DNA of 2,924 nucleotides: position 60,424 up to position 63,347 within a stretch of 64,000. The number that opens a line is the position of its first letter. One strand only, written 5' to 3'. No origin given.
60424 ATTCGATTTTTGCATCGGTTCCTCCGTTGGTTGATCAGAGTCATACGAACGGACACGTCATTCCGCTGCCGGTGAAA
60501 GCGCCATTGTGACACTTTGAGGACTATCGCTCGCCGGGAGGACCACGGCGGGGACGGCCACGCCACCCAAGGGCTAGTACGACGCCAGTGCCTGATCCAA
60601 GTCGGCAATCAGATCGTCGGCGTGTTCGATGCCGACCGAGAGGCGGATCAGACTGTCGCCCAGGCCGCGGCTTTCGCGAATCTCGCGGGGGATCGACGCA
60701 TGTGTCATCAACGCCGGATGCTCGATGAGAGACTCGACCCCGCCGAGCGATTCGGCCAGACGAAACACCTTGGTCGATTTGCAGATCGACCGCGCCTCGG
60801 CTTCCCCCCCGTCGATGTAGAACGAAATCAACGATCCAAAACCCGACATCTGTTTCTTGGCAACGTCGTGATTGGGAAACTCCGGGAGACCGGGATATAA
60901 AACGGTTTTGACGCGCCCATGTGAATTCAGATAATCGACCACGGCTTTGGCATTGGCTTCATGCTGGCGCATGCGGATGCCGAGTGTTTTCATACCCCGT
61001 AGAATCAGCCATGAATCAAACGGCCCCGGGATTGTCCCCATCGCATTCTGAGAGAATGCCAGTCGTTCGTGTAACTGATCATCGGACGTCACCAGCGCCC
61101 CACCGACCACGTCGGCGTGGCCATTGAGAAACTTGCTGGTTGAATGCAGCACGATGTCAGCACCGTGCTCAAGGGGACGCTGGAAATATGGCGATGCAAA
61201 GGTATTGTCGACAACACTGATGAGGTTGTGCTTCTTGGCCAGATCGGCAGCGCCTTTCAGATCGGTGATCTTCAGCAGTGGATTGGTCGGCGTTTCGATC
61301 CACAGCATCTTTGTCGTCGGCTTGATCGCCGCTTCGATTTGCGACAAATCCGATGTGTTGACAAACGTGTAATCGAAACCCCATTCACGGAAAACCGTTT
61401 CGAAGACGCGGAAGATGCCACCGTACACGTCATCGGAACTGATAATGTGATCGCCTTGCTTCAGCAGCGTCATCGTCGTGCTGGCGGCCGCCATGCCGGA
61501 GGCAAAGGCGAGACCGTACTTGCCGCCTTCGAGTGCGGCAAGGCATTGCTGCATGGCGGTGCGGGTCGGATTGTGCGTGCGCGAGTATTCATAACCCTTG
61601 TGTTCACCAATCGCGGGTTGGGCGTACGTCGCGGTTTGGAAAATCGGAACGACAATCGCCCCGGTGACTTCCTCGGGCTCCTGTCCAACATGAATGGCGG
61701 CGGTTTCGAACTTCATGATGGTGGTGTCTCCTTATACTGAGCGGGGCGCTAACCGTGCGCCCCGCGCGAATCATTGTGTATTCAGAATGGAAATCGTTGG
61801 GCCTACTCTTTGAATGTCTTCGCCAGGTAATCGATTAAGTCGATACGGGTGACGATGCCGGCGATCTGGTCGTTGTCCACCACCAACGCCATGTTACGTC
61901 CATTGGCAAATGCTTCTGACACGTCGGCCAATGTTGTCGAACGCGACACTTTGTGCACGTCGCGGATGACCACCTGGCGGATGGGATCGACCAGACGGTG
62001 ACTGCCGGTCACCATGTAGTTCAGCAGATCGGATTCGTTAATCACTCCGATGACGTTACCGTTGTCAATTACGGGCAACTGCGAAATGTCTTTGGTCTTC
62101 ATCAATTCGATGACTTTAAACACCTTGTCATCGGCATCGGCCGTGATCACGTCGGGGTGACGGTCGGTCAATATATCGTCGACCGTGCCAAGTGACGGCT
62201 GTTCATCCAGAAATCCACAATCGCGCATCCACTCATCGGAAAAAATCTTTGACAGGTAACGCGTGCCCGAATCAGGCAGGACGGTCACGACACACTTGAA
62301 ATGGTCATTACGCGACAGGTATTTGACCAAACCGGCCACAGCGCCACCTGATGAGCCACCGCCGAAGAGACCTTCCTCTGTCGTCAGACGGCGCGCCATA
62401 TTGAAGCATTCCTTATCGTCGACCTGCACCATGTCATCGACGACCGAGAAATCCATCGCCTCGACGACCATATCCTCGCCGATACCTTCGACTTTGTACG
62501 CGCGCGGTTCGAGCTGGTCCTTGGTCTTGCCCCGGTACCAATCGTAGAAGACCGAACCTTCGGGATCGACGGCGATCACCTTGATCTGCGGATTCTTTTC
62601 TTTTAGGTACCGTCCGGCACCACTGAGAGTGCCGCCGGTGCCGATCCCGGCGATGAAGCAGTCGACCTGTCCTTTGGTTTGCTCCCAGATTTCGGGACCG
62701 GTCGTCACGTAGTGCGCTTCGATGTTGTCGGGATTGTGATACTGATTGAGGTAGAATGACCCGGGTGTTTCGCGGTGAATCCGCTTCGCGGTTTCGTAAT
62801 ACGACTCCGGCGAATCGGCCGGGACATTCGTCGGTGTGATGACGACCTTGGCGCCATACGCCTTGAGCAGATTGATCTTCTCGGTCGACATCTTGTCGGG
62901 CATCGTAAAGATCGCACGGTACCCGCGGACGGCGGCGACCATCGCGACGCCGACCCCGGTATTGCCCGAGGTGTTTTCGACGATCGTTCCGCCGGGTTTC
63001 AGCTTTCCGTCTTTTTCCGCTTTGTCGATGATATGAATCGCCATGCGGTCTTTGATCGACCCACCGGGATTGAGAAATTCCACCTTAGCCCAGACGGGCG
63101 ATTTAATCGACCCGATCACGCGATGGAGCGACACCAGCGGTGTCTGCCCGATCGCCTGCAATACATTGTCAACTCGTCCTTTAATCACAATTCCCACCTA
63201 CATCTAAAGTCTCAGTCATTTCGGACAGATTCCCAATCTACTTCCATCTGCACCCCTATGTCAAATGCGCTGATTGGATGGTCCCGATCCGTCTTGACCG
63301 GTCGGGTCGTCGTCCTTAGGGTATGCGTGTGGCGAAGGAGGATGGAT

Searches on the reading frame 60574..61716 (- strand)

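Call 26: search_protein_families(library=pfam, proteins=[window:60574-61716:-], max_evalue=0.001)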
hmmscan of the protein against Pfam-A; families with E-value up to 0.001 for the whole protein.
window:60574-61716:- (380 aa): 2 families
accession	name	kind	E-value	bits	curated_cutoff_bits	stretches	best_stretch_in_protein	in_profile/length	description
PF01053.26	Cys_Met_Meta_PP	-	2.6e-156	520.4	27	1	4-377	1-380/381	Cys/Met metabolism PLP-dependent enzyme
PF00155.27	Aminotran_1_2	-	1.9e-09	37.7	19.7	1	52-209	44-233/361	Aminotransferase class I and II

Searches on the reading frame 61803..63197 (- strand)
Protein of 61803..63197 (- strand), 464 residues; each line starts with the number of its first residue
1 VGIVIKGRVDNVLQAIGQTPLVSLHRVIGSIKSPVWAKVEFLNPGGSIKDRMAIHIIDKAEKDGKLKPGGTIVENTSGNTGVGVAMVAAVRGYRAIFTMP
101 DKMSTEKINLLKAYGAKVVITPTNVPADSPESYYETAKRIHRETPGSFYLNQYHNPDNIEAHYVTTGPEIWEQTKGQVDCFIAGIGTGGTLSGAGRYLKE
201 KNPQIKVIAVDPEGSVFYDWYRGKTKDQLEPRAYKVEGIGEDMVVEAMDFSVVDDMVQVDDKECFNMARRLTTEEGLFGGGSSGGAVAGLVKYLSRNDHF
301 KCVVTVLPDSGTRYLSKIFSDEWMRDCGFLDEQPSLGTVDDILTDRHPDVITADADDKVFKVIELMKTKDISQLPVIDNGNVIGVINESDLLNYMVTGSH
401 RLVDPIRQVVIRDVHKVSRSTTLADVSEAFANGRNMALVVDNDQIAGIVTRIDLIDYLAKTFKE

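Call 24: find_encoding_contigs(protein=window:61803-63197:-, flank=10000, max_places=1)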
Protein window:61803-63197:- (464 aa): no gene with exactly this product is on record in the collection.

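Call 26: search_protein_families(library=pfam, proteins=[window:61803-63197:-], max_evalue=0.001)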
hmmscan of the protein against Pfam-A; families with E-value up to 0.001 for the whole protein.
window:61803-63197:- (464 aa): 2 families
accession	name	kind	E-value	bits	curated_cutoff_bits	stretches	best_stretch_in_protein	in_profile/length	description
PF00291.31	PALP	-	4.9e-81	272.7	35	1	13-308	2-294/295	Pyridoxal-phosphate dependent enzyme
PF00571.33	CBS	-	1.8e-21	76.6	24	2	347-395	6-55/57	CBS domain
